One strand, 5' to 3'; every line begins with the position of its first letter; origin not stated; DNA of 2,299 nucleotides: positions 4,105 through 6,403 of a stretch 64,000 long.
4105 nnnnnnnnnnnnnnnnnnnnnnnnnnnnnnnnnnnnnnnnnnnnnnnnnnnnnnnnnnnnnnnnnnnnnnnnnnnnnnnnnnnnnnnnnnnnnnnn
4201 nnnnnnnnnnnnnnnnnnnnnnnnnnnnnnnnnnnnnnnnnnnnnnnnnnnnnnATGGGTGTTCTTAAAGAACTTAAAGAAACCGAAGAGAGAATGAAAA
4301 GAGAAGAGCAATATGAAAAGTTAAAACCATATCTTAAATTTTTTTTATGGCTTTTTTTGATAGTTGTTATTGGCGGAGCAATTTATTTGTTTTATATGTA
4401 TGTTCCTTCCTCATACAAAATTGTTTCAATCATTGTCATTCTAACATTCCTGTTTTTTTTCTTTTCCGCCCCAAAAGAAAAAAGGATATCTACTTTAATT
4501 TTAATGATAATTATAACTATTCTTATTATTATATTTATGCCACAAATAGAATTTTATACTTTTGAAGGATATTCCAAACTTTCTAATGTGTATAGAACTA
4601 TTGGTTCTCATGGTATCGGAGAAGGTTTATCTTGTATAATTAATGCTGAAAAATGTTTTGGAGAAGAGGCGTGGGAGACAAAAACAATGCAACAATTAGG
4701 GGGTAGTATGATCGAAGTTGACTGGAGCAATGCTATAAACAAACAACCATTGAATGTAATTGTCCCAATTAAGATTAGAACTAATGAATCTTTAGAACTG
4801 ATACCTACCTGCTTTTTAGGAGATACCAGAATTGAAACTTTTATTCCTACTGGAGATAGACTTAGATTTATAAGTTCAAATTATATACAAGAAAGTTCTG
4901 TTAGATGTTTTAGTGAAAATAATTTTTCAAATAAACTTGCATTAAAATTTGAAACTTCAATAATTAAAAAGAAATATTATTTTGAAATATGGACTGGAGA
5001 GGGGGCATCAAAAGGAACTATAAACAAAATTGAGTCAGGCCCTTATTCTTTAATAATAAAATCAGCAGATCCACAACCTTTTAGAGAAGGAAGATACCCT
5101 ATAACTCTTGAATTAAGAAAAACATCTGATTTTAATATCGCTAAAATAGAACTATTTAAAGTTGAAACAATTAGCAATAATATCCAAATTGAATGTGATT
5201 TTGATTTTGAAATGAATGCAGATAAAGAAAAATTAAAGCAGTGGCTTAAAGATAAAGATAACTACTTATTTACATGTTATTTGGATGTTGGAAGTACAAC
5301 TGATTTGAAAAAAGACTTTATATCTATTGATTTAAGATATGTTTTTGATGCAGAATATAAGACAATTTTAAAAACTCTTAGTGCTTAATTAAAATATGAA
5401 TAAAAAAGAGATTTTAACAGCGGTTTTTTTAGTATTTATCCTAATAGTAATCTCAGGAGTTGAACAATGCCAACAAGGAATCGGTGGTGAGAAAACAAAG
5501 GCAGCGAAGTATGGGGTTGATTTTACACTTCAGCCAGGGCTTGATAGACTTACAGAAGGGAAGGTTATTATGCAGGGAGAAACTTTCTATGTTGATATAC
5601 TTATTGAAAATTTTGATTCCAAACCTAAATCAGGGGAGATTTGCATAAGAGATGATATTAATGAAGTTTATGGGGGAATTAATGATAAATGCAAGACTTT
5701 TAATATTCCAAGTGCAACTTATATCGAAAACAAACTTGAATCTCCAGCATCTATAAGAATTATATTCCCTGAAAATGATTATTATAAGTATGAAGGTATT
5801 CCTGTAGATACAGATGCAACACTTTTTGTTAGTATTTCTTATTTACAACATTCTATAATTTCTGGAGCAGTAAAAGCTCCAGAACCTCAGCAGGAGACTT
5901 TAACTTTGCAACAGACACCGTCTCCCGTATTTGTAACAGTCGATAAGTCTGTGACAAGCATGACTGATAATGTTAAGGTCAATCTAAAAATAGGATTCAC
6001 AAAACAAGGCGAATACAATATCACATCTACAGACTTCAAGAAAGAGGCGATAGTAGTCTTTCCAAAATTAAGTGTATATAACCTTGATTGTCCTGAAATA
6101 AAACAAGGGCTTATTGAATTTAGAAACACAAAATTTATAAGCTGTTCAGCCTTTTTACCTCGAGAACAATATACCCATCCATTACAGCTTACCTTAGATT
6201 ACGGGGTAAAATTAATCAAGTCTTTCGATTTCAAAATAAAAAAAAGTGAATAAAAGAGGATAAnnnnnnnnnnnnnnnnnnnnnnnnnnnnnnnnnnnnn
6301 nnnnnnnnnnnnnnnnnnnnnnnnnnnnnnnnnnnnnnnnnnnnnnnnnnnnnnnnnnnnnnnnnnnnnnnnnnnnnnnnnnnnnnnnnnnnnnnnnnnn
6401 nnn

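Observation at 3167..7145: Four-gene cluster of secreted/membrane proteins led by a second class-III-signal protein, with two lipobox-like paralogs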

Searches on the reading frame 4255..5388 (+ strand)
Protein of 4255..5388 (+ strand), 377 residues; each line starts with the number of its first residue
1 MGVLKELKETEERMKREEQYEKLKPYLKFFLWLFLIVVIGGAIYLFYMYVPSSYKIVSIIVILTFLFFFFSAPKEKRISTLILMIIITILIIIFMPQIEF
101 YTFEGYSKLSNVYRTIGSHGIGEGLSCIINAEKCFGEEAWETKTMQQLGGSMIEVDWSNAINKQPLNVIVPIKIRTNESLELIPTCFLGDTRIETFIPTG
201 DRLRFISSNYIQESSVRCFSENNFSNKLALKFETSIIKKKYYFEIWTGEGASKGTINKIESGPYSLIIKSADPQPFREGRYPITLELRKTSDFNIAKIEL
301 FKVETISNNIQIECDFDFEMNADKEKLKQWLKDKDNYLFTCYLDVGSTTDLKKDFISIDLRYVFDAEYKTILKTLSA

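Call 4: search_protein_families(library=pfam, proteins=[window:4255-5388:+], max_evalue=1)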
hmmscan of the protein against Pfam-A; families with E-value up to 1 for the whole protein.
window:4255-5388:+ (377 aa): 5 families
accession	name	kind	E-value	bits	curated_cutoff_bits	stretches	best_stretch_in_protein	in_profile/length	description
PF20602.3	pAdhesive_8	-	0.055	13.6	27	1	150-176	87-113/140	Putative adhesive domain (group 8)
PF09933.14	DUF2165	-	0.064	13.7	24.9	1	3-49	85-131/157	Predicted small integral membrane protein (DUF2165)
PF10864.13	DUF2663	-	0.11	13.3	25.2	1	12-69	4-60/127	Protein of unknown function (DUF2663)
PF13515.12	FUSC_2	-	0.36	11.4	25.6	1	31-95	37-97/126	Fusaric acid resistance protein-like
PF09843.14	DUF2070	-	0.86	8.3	30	0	28-98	75-147/561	Predicted membrane protein (DUF2070)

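Call 60: search_protein_families(library=ncbifam, proteins=[window:4255-5388:+], max_evalue=0.1)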
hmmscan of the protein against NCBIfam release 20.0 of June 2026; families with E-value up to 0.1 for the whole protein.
window:4255-5388:+ (377 aa): 1 family
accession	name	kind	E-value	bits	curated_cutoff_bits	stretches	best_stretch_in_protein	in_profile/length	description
NF046000.1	MAG1210_fam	subfamily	0.0034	16.1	275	1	5-93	43-119/550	MAG1210 family protein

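Call 66: find_homologous_proteins(query=A4, max_evalue=0.001)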
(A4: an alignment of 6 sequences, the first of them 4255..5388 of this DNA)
Query A4 (6 sequences) (377 aa, profile of the alignment): 2 proteins with E <= 0.001 among 8000 candidates.
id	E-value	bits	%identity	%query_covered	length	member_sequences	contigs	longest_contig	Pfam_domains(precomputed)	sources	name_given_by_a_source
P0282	7.7e-148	511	100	100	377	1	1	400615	-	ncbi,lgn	ncbi:MAG: hypothetical protein QW041_01345 [Candidatus Pacearchaeota archaeon]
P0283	1.1e-132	461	22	97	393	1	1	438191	-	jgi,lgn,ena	-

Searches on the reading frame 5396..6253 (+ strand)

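Call 4: search_protein_families(library=pfam, proteins=[window:5396-6253:+], max_evalue=1)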
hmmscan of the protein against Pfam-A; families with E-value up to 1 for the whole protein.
window:5396-6253:+ (285 aa): 1 family
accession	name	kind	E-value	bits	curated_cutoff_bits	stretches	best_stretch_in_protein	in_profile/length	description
PF21076.3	GDH_ACT2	-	0.12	13.4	22.8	1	245-266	10-31/90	Glutamate dehydrogenase, ACT2 domain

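Call 60: search_protein_families(library=ncbifam, proteins=[window:5396-6253:+], max_evalue=0.1)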
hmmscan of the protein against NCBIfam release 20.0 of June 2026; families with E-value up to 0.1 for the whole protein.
window:5396-6253:+ (285 aa): 0 families
